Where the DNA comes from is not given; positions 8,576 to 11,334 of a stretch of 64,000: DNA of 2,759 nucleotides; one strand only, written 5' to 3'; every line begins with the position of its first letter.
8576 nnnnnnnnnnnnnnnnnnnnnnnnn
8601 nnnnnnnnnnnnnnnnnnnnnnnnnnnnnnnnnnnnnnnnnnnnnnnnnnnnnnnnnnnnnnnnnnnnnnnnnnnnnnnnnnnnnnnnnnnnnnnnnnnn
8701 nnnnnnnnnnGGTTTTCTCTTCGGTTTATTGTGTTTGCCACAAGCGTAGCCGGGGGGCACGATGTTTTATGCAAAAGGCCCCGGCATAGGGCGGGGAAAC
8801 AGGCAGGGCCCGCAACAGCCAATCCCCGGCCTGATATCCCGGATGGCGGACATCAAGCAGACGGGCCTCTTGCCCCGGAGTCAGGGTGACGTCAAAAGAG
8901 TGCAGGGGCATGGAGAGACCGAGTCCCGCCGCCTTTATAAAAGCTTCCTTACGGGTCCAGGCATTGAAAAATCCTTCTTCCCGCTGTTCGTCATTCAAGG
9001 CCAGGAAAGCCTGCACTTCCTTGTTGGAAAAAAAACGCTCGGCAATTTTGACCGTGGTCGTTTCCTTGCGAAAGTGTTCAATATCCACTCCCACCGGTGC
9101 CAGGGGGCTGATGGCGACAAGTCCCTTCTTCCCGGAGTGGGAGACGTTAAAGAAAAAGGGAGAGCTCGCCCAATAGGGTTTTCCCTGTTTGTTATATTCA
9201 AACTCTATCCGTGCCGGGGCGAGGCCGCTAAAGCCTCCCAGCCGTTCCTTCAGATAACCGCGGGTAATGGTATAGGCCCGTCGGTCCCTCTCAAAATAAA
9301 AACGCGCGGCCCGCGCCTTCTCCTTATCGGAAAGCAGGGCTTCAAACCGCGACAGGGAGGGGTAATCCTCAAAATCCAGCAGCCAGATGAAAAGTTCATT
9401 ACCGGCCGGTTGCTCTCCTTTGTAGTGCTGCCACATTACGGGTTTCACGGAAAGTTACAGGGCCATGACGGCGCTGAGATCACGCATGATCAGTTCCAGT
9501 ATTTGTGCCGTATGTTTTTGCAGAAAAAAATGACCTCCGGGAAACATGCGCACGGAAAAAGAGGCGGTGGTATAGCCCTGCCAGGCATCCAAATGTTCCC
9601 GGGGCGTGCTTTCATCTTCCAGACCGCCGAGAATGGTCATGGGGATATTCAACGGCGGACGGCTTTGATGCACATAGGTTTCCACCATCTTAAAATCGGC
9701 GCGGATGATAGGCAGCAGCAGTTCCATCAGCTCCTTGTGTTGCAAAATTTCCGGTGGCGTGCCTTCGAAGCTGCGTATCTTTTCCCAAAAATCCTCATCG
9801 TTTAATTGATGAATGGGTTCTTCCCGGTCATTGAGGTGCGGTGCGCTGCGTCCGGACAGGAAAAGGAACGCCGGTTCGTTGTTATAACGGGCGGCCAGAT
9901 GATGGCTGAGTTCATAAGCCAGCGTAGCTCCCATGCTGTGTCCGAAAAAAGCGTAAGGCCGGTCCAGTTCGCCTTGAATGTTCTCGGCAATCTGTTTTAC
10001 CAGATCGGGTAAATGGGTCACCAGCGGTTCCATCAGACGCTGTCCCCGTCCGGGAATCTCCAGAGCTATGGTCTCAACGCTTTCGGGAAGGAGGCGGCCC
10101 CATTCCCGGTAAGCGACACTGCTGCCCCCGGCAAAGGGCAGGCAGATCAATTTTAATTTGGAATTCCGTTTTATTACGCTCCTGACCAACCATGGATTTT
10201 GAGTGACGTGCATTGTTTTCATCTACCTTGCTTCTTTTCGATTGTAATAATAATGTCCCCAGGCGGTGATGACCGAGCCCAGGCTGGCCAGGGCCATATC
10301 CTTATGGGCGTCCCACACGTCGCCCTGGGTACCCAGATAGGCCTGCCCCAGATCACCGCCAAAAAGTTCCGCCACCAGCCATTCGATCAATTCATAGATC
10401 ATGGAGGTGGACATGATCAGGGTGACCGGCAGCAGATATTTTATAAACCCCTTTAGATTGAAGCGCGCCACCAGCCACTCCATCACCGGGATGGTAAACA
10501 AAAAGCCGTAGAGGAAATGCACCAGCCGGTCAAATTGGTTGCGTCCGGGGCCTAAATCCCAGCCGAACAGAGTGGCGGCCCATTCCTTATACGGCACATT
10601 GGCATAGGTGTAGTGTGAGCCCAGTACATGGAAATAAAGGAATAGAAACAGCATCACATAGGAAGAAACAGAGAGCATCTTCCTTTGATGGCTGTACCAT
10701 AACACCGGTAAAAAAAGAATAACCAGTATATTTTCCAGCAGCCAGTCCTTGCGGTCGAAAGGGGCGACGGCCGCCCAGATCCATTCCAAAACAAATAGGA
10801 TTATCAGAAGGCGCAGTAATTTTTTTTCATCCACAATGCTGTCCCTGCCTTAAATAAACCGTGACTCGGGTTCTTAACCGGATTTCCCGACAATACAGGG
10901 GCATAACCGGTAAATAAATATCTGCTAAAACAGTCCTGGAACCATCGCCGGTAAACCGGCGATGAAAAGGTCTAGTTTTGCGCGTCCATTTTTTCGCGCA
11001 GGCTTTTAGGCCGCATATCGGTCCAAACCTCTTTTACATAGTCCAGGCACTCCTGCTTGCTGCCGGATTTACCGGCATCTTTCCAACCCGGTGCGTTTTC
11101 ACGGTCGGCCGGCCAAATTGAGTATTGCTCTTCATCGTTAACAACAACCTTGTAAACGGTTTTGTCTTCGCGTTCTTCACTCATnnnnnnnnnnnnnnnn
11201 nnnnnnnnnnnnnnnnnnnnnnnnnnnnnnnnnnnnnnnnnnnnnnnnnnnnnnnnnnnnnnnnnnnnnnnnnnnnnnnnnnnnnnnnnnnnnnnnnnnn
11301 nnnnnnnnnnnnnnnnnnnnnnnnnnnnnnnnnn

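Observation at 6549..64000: Colinear PKS plus 13-module NRPS cluster predicting a sulfated, Ser-rich 3-hydroxyacyl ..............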

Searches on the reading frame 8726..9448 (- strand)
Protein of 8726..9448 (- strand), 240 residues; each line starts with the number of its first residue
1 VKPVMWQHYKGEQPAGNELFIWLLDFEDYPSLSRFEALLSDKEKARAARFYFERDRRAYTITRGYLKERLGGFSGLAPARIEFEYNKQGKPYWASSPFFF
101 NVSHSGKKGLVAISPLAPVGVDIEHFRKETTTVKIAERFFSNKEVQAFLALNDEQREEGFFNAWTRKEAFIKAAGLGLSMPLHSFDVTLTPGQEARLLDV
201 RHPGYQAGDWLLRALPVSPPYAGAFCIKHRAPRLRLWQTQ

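Call 5: search_protein_families(library=pfam, proteins=[window:8726-9448:-], max_evalue=0.001)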
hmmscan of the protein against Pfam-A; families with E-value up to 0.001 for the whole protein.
window:8726-9448:- (240 aa): 2 families
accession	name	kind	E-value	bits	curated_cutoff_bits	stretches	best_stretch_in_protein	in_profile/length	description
PF01648.25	ACPS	-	4.8e-19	68.9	25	1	118-210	1-97/111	4'-phosphopantetheinyl transferase superfamily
PF22624.1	AASDHPPT_N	-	2.2e-10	41.1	27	1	35-112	13-96/100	4'-phosphopantetheinyl transferase, N-terminal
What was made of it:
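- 8726..9448 (-): Sfp/HetI-type phosphopantetheinyl transferase. Pfam ACPS (call 5).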

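Call 50: search_protein_families(library=ncbifam, proteins=[window:8726-9448:-], max_evalue=0.001)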
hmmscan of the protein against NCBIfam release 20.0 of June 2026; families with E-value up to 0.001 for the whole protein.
window:8726-9448:- (240 aa): 6 families
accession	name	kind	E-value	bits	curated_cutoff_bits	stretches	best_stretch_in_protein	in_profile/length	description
NF042922.1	4PPT_HetI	equivalog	7e-44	149.9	370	1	17-238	17-235/235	4'-phosphopantetheinyl transferase HetI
NF007676.0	PRK10351.1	equivalog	2.9e-17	62.9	174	1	82-175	50-144/195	4'-phosphopantetheinyl transferase AcpT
TIGR00556.1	pantethn_trn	domain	6.9e-15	55.3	45.35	1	117-181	3-72/128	phosphopantetheine--protein transferase domain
NF047349.1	4PPT_AusB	equivalog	1.2e-14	54.3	225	1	44-188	26-162/205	aureusimine biosynthesis 4'-phosphopantetheinyl transferase AusB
NF011253.0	PRK14659.1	equivalog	0.00047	20.8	156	0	133-189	24-81/123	holo-[acyl-carrier-protein] synthase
NF011255.0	PRK14661.1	equivalog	0.00077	19.4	209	0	119-180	3-62/169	holo-[acyl-carrier-protein] synthase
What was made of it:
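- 8726..9448 (-): NCBIfam HetI, E = 7e-44, below its curated cut-off (call 50).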

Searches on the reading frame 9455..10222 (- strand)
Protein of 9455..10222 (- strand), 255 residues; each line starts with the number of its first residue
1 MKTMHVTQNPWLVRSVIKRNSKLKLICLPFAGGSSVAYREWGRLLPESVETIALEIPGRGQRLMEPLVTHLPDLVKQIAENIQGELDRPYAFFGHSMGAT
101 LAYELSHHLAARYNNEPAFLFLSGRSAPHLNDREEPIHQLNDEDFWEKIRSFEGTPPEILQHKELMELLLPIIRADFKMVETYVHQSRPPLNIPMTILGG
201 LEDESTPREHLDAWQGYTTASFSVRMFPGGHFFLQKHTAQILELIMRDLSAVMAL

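Call 5: search_protein_families(library=pfam, proteins=[window:9455-10222:-], max_evalue=0.001)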
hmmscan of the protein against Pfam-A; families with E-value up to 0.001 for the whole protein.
window:9455-10222:- (255 aa): 3 families
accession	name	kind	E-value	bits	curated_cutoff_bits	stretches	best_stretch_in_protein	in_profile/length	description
PF00975.26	Thioesterase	-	2.5e-50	172.2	26.4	1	24-247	2-224/226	Thioesterase domain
PF12697.13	Abhydrolase_6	-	4.1e-09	37.9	26.3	1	32-237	8-211/217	Alpha/beta hydrolase family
PF00561.26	Abhydrolase_1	-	4e-06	27.1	25.8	0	183-234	190-241/245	alpha/beta hydrolase fold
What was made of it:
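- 9455..10222 (-): Type II thioesterase. Pfam Thioesterase, E = 2.5e-50 (call 5).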

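Call 50: search_protein_families(library=ncbifam, proteins=[window:9455-10222:-], max_evalue=0.001)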
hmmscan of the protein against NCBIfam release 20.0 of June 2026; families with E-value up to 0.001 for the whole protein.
window:9455-10222:- (255 aa): 4 families
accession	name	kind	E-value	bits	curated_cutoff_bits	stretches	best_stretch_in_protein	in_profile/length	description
TIGR03056.1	bchO_mg_che_rel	equivalog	5.4e-07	28.9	172.55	1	2-109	9-116/278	alpha/beta fold hydrolase BchO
NF051488.1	bifunc_PcaDC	exception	3.1e-05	23.3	390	0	25-113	15-103/375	bifunctional 3-oxoadipate enol-lactonase/4-carboxymuconolactone decarboxylase PcaDC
NF040607.1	mycolic_Pks13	equivalog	5.6e-05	20.7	2100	1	22-112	1423-1504/1680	polyketide synthase Pks13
TIGR03695.1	menH_SHCHC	equivalog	0.00015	21.3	208.55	1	33-111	13-94/252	2-succinyl-6-hydroxy-2,4-cyclohexadiene-1-carboxylate synthase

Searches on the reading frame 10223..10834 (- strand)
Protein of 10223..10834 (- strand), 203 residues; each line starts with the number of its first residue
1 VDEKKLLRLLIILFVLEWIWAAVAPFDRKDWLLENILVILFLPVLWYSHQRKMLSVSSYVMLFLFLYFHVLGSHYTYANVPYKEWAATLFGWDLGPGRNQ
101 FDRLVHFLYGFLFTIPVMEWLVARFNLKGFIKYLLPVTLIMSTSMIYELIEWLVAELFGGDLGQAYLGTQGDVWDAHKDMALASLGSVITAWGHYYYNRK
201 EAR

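Call 5: search_protein_families(library=pfam, proteins=[window:10223-10834:-], max_evalue=0.001)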
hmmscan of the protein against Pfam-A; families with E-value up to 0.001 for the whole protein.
window:10223-10834:- (203 aa): 1 family
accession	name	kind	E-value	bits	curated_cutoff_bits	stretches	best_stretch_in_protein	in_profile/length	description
PF09997.14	DUF2238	-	2.2e-48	164.1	26.4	1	40-183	2-140/140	Predicted membrane protein (DUF2238)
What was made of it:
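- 10223..10834 (-): DUF2238 membrane protein, role unknown. Pfam DUF2238, E = 2.2e-48 (call 5).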

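Call 50: search_protein_families(library=ncbifam, proteins=[window:10223-10834:-], max_evalue=0.001)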
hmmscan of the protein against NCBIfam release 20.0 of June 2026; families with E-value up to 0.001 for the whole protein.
window:10223-10834:- (203 aa): 1 family
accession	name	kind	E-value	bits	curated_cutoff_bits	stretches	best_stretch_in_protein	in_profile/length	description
NF007369.0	PRK09867.1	equivalog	2.7e-24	86.3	353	1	10-191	13-190/209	hypothetical protein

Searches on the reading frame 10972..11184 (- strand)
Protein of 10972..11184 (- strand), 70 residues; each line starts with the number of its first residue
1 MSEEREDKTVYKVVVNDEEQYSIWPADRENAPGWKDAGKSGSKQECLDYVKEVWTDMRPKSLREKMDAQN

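Call 10: search_protein_families(library=pfam, proteins=[window:10972-11184:-], max_evalue=0.0001)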
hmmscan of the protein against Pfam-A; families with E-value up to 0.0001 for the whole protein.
window:10972-11184:- (70 aa): 1 family
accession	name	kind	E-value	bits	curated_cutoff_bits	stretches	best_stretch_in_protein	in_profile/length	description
PF03621.18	MbtH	-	1.2e-22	79.5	27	1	4-52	5-53/53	MbtH-like protein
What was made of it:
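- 10972..11184 (-): MbtH-like protein. Pfam MbtH, E = 1.2e-22 (call 10).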
